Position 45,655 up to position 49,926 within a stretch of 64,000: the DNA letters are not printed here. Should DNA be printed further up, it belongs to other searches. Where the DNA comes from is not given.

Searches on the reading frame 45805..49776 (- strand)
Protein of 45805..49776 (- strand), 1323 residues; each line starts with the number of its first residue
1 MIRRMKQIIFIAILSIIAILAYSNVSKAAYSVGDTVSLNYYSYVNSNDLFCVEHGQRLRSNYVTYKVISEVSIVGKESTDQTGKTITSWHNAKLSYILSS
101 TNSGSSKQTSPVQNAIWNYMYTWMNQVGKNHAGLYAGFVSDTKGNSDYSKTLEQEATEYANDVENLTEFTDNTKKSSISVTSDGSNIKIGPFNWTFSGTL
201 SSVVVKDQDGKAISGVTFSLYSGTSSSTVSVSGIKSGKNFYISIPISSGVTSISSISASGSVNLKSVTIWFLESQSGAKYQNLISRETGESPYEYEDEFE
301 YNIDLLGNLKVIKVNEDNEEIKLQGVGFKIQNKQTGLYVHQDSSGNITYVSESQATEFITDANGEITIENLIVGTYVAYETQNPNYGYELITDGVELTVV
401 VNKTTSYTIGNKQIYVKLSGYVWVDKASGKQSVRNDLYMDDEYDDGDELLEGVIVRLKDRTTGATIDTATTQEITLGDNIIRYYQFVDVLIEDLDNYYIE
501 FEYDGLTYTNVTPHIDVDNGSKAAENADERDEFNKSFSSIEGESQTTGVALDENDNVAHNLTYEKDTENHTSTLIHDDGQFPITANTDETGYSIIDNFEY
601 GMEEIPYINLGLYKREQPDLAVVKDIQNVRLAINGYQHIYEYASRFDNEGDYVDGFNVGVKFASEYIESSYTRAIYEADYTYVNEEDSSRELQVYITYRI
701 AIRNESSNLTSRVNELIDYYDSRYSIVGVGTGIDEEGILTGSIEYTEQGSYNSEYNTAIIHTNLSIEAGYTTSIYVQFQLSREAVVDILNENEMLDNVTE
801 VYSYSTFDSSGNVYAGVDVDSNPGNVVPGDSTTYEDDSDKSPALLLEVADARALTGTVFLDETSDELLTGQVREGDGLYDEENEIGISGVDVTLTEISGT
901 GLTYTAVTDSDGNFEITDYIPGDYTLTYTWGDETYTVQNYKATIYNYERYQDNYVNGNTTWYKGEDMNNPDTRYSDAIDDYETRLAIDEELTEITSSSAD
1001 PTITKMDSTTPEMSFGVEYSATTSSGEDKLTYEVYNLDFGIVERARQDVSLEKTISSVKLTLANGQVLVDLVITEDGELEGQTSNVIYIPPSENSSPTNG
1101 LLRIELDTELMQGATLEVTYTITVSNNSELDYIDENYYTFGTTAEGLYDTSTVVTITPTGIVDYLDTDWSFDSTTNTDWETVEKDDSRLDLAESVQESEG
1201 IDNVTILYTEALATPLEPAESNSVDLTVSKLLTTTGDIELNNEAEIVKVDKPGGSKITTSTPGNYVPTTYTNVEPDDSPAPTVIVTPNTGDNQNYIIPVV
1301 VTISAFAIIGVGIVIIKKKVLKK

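Call 69: search_protein_families(library=pfam, proteins=[window:45805-49776:-])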
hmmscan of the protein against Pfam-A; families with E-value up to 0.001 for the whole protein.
window:45805-49776:- (1323 aa): 3 families
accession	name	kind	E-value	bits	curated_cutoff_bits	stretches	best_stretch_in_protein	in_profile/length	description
PF17802.7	SpaA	-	3.7e-13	49.9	23.1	1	307-412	1-90/91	Prealbumin-like fold domain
PF13620.12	CarboxypepD_reg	-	1.5e-06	28.9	32.3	1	883-928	10-54/82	Carboxypeptidase regulatory-like domain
PF14686.12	fn3_3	-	0.00061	19.9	24.4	0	900-934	23-56/75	Polysaccharide lyase family 4, domain II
